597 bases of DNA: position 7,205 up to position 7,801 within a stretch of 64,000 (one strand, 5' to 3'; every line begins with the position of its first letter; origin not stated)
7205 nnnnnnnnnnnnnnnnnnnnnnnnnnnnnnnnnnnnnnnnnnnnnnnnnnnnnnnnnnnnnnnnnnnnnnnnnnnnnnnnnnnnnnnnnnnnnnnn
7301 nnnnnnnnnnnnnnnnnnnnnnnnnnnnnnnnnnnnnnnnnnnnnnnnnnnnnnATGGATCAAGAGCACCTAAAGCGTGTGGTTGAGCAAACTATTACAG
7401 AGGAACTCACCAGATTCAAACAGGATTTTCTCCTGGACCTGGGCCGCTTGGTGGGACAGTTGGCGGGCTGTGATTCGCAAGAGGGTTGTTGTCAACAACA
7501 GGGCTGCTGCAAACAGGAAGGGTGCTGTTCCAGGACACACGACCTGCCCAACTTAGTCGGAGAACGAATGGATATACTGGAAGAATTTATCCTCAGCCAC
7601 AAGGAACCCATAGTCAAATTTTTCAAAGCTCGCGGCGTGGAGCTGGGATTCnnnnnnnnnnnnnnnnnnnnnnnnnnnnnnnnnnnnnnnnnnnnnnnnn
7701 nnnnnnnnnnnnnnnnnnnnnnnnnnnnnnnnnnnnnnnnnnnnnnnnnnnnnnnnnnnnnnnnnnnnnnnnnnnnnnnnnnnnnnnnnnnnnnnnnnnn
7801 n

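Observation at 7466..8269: Strict 6-residue periodicity of vicinal Cys-Cys pairs, with variable spacers and synonymous codon drift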

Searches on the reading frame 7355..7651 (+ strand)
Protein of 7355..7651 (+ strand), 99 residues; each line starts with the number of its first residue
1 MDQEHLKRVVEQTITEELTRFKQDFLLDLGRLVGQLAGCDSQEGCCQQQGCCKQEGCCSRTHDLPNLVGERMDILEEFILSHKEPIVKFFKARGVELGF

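Call 3: search_protein_families(library=ncbifam, proteins=[window:7355-7651:+], max_evalue=1)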
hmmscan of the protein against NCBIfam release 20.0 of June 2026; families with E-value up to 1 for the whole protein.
window:7355-7651:+ (99 aa): 1 family
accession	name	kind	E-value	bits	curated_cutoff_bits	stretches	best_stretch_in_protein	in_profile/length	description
NF001387.0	PRK00279.2-5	equivalog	0.072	12.7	373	1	57-95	155-189/224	adenylate kinase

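Call 4: search_protein_families(library=pfam, proteins=[window:7355-7651:+], max_evalue=1)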
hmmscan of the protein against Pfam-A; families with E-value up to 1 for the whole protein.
window:7355-7651:+ (99 aa): 0 families

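Call 9: find_homologous_proteins(query=A1, max_evalue=0.01)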
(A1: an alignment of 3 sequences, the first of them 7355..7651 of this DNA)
Query A1 (3 sequences) (99 aa, profile of the alignment): 11 proteins with E <= 0.01 among 103 candidates.
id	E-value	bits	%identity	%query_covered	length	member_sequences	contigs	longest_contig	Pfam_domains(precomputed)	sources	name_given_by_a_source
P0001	1.6e-53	197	42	99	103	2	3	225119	-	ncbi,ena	-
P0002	3.2e-52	193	37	97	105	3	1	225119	-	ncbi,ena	-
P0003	1.5e-44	168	100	100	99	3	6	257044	-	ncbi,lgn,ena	ncbi:MAG: hypothetical protein ACLQUW_06425 [Desulfobaccales bacterium]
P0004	4.8e-39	151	83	100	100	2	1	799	-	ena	-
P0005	3.4e-33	132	39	68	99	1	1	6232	-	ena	-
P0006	9.2e-31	124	63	100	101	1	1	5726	-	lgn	-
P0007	1.7e-29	120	65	100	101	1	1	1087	-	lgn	-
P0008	2.8e-21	93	42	93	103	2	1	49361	-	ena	-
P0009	1.0e-19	88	43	96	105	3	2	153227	-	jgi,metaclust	jgi:hypothetical protein|metaclust:status=active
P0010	8.4e-16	76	42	92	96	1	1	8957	-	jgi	jgi:hypothetical protein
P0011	1.5e-12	65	39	97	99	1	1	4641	-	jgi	jgi:hypothetical protein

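Call 13: find_encoding_contigs(protein=P0009, flank=10000, max_places=4)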
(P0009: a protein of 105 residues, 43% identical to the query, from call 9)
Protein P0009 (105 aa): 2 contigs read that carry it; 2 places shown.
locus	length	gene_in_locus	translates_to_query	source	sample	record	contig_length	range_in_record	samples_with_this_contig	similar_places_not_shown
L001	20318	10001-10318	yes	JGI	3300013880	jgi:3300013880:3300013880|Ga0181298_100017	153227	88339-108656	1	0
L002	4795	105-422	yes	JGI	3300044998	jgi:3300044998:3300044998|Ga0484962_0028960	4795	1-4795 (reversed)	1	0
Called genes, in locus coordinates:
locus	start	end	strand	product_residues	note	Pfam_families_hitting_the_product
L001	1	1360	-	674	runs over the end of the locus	PF08447:PAS_3, PF00512:HisKA, PF02518:HATPase_c, PF00072:Response_reg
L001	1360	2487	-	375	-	PF08495:FIST, PF10442:FIST_C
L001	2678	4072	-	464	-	PF02127:Peptidase_M18, PF05343:Peptidase_M42 (faint)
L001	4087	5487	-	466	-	PF03841:SelA, PF01053:Cys_Met_Meta_PP (weak)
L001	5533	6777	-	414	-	PF02875:Mur_ligase_C, PF27239:FOL3_C (weak)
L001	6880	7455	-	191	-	PF02915:Rubrerythrin, PF21349:RUBY_RBDX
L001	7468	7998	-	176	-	PF01475:FUR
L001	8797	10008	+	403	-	PF04055:Radical_SAM, PF13186:SPASM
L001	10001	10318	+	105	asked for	-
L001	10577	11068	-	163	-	PF06271:RDD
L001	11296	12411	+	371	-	PF13439:Glyco_transf_4, PF13579:Glyco_trans_4_4, PF00534:Glycos_transf_1, PF13692:Glyco_trans_1_4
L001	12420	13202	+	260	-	PF00535:Glycos_transf_2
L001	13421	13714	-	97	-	-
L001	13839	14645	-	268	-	PF01791:DeoC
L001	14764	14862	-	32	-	-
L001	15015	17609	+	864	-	PF00343:Phosphorylase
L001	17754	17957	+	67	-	-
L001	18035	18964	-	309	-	-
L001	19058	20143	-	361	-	PF21751:DACNV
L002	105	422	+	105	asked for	-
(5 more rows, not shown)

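Call 14: find_encoding_contigs(protein=P0008, flank=10000, max_places=4)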
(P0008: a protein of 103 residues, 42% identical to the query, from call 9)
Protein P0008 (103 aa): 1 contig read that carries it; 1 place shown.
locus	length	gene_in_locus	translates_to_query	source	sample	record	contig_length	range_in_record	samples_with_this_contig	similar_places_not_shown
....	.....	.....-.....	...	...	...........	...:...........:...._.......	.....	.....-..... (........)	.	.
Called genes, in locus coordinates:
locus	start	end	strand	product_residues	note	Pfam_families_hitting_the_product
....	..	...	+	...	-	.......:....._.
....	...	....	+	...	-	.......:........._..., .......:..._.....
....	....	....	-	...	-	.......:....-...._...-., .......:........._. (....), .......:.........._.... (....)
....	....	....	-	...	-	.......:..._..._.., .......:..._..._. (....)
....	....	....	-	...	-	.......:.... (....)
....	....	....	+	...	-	-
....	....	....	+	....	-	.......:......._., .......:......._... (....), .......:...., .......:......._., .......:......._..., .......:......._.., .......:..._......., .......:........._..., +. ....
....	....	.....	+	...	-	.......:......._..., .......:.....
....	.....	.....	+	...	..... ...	-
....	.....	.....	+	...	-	-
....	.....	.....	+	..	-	-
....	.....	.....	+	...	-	-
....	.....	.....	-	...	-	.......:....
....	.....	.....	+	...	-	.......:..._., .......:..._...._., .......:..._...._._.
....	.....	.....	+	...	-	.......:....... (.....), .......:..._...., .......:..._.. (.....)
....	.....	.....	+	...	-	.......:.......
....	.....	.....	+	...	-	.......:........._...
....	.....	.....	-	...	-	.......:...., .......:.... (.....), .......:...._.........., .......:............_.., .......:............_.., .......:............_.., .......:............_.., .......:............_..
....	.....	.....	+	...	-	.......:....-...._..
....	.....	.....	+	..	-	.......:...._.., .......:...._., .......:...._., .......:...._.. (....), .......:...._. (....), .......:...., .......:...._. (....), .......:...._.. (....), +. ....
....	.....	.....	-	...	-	-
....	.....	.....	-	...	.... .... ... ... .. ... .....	-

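Call 16: find_encoding_contigs(protein=P0010, flank=10000, max_places=4)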
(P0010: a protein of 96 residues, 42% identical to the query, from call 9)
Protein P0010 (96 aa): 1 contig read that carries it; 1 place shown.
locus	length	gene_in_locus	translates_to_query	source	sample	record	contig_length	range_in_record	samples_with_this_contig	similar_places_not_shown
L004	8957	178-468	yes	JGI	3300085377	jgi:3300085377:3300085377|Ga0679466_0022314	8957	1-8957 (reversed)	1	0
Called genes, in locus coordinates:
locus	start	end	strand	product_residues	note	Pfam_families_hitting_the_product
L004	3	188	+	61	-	?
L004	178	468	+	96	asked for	-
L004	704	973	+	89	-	-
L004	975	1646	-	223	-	-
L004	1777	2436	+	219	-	PF00578:AhpC-TSA, PF08534:Redoxin, PF10417:1-cysPrx_C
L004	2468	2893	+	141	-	PF02566:OsmC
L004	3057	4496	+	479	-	-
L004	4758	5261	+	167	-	PF00583:Acetyltransf_1, PF13673:Acetyltransf_10, PF13508:Acetyltransf_7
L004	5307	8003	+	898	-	PF13240:Zn_Ribbon_1 (weak), PF13248:Zn_ribbon_3 (weak), PF00069:Pkinase, PF01636:APH (faint), PF07714:PK_Tyr_Ser-Thr, PF03109:ABC1 (weak)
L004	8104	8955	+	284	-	?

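Call 17: find_encoding_contigs(protein=P0011, flank=10000, max_places=4)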
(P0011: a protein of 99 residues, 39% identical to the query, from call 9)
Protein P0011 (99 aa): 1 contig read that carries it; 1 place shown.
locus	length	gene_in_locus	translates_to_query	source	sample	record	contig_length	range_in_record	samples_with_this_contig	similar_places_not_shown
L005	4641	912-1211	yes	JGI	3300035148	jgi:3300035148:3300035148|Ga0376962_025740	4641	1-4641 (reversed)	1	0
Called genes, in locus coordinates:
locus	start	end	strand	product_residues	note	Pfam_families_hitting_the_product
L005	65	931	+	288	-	PF04055:Radical_SAM, PF13186:SPASM (weak)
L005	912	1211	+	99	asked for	-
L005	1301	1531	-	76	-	PF00196:GerE (weak)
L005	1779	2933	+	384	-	PF01208:URO-D (faint)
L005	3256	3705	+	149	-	-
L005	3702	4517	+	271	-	PF13518:HTH_28 (faint), PF13551:HTH_29 (faint), PF07453:NUMOD1 (faint), PF13384:HTH_23 (weak)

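Call 23: find_encoding_contigs(protein=P0006, flank=10000, max_places=4)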
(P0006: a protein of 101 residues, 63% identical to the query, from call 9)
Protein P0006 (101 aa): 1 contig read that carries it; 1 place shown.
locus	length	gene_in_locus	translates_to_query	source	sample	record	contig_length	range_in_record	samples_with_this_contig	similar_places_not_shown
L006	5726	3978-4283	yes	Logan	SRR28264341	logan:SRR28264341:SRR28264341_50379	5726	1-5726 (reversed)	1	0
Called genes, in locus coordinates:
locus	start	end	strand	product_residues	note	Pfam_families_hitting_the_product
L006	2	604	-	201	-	?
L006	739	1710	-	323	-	PF00480:ROK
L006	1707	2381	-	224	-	PF01300:Sua5_yciO_yrdC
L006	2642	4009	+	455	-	PF04055:Radical_SAM, PF13186:SPASM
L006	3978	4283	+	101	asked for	-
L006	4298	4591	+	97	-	-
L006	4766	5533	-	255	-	PF08032:SpoU_sub_bind, PF00588:SpoU_methylase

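Call 24: find_encoding_contigs(protein=P0003, flank=10000, max_places=6)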
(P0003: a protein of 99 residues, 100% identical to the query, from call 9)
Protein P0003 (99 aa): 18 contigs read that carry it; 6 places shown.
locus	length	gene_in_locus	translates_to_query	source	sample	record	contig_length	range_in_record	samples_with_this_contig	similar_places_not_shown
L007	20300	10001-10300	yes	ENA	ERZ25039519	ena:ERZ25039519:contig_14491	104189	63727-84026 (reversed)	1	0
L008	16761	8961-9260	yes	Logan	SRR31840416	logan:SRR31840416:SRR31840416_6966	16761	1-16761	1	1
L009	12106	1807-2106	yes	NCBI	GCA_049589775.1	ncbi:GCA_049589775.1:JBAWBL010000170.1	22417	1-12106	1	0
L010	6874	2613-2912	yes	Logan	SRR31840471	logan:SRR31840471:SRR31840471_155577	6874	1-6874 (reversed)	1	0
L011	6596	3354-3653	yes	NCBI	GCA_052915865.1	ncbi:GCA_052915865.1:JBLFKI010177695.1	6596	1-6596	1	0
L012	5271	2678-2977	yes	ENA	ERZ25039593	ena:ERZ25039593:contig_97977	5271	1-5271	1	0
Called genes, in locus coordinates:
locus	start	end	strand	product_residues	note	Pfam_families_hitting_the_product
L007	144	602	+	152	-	PF00011:HSP20, PF17886:ArsA_HSP20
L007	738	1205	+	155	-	PF00210:Ferritin, PF02915:Rubrerythrin (faint)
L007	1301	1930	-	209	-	PF01386:Ribosomal_L25p, PF14693:Ribosomal_TL5_C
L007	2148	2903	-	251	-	PF04055:Radical_SAM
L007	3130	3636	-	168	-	PF01464:SLT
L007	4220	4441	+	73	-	PF00301:Rubredoxin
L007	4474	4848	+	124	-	PF06397:Desulfoferrod_N, PF01880:Desulfoferrodox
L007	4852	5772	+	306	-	PF01758:SBF (weak)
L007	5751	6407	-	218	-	PF00702:Hydrolase, PF12710:HAD (weak), PF13419:HAD_2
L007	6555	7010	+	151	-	PF00011:HSP20, PF17886:ArsA_HSP20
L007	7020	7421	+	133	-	PF27746:Small_heat_shock_put (faint), PF00011:HSP20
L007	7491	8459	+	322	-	PF08240:ADH_N, PF00107:ADH_zinc_N, PF13602:ADH_zinc_N_2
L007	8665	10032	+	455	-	PF04055:Radical_SAM, PF13186:SPASM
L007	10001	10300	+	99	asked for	-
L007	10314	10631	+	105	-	-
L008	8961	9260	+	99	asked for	-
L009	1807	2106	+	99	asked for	-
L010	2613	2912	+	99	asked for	-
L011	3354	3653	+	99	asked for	-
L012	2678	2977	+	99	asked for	-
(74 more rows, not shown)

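Call 25: search_protein_representatives(alignment_id=A3)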
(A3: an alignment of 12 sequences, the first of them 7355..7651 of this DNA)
Query: 12 sequences, 103 profile positions. Proteins with E-value up to 0.001 (for the whole library): 34; up to 1e-10: 14; up to 1e-30: 3. The best 34 are listed.
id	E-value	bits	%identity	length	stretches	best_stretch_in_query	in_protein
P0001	3.4e-40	152.8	-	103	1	1-103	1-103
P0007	1.7e-37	144.2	-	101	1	4-103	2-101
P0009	2.6e-33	130.7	-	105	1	3-103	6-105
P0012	9.3e-27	109.7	-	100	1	4-103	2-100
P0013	1.6e-26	108.9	-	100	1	5-101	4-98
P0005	3.3e-22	95.0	-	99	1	1-74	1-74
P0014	3.7e-22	94.9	-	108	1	5-102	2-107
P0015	9.7e-21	90.3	-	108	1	6-102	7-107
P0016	1.8e-20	89.4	-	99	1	7-101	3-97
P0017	4.4e-20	88.2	-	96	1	3-103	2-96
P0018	5.5e-20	87.9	-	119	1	10-102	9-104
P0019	3.1e-17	79.1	-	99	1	13-102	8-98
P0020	1.5e-12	64.1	-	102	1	10-77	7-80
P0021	6.5e-11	58.8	-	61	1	1-59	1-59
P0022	1.4e-10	57.7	-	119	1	9-67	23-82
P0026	1.5e-08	51.2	-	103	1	30-102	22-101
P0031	1.5e-05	41.6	-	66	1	21-64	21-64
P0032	2.7e-05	40.7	-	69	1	18-65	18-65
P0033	3.1e-05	40.5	-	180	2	11-65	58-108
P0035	5.4e-05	39.7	-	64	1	15-64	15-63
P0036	8.5e-05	39.1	-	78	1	10-67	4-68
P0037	1.6e-04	38.2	-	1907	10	80-97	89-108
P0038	3.8e-04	37.0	-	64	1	22-65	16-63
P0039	4.7e-04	36.7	-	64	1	14-60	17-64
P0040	6.9e-04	36.2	-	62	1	15-64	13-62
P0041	7.2e-04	36.1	-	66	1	21-66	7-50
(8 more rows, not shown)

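Call 27: search_protein_families(library=ncbifam, proteins=[P0031, P0032, P0035, P0036, P0038, P0039, P0040, P0041, P0020, P0026], max_evalue=1)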
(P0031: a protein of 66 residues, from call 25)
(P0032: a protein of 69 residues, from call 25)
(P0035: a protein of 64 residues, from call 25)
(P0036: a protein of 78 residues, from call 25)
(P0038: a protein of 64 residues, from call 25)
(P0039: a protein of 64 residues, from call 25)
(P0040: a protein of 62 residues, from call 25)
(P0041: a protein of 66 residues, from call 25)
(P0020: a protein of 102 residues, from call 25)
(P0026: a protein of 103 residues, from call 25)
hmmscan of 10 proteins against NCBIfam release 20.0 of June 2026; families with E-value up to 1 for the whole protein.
P0031 (66 aa): 1 family
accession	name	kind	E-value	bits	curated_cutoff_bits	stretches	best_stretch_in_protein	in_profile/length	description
NF050062.1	FlagModPtmA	equivalog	0.098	12.2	350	1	24-63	191-230/256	flagellin modification protein PtmA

P0032 (69 aa): 0 families

P0035 (64 aa): 0 families

P0036 (78 aa): 0 families

P0038 (64 aa): 0 families

P0039 (64 aa): 0 families

P0040 (62 aa): 0 families

P0041 (66 aa): 0 families

P0020 (102 aa): 0 families

P0026 (103 aa): 0 families

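Call 29: find_encoding_contigs(protein=P0035, flank=8000, max_places=3)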
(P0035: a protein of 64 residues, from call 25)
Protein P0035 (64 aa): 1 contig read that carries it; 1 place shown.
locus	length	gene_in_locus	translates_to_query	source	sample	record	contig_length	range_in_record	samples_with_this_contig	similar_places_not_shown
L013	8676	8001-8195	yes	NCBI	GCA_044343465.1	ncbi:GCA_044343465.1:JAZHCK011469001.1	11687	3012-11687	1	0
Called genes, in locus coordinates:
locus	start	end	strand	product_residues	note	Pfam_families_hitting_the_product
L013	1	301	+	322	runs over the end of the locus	-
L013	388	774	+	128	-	-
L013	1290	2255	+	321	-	PF13280:WYL, PF25583:WCX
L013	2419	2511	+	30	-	-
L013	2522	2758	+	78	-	PF09954:DUF2188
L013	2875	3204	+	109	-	-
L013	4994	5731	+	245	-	-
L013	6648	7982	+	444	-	PF04055:Radical_SAM, PF13186:SPASM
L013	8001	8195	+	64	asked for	-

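Call 30: find_encoding_contigs(protein=P0020, flank=8000, max_places=3)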
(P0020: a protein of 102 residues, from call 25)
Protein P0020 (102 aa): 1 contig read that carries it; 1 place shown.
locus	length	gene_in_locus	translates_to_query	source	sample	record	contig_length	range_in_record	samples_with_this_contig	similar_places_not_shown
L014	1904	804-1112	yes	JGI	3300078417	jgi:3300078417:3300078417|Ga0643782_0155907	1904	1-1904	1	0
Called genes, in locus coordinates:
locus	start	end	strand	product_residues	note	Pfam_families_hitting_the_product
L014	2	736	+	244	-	?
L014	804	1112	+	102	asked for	-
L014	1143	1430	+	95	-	-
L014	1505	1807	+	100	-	-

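Call 52: predict_structure(alignment_id=A3)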
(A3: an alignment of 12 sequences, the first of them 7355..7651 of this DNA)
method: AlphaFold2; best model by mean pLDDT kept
length: 99 residues; sequences in the alignment: 12
mean_pLDDT: 60.6   pTM: 0.37
mean pLDDT of the five models: 60.6, 57.4, 56.3, 55.5, 50.8
residues with pLDDT >= 90: 0; 70-90: 41; 50-70: 24; < 50: 34
segments of 3 or more residues with pLDDT < 50: 29-62
pLDDT, mean of each block of 10 residues (from residue 1): 70 69 54 39 40 43 60 77 81 74
secondary structure, 60 per line:
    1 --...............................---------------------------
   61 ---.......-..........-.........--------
elements in order: H3-33 H64-70 H72-81 H83-91

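Call 85: fold_search(model_id=the predicted structure, library=pdb)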
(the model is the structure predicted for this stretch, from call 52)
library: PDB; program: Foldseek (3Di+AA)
matches with E <= 10: 0; with E <= 0.001: 0
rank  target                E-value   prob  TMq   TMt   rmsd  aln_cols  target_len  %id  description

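Call 87: search_protein_families(library=pfam, proteins=[P0037, P0033, P0020], max_evalue=0.01)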
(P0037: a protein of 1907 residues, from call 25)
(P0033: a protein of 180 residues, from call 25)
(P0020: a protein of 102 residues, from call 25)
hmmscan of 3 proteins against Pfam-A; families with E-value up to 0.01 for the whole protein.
P0037 (1907 aa): 11 families
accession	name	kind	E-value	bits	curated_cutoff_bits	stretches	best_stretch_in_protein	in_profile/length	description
PF03461.20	TRCF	-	8.5e-23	81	25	0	87-146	7-64/95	TRCF domain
PF04845.19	PurA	-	1.7e-22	80.3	25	0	1410-1440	135-165/219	PurA ssDNA and RNA-binding protein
PF23135.2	TRI4_N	-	2.9e-14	53.2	27.8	0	113-126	31-44/61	TRI4 N-terminal domain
PF13292.11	DXP_synthase_N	-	1.7e-13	50.9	21.2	0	97-127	6-36/274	1-deoxy-D-xylulose-5-phosphate synthase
PF00042.28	Globin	-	6.3e-13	49.7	22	0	1406-1441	36-72/117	Globin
PF04815.20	Sec23_helical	-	1.9e-12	47.3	27.8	0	94-133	7-46/103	Sec23/Sec24 helical domain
PF21367.3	ZNF512_zf-C2H2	-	1.8e-11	44.4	27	0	135-143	6-14/20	Zinc finger 512, zinc fingers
PF23299.1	DUF7081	-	1.7e-07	32.1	27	0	88-106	70-88/96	Domain of unknown function (DUF7081)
PF01049.22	CADH_Y-type_LIR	-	2.5e-07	31.1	24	0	64-82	33-51/60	Cadherin, Y-type LIR-motif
PF23339.1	PTHB1_CtH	-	2.4e-05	24.8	27.9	0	49-111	9-56/77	PTHB1 C-terminal helix bundle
PF09252.15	Feld-I_B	-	0.00033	21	24.1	0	75-102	22-49/67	Allergen Fel d I-B chain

P0033 (180 aa): 0 families

P0020 (102 aa): 0 families
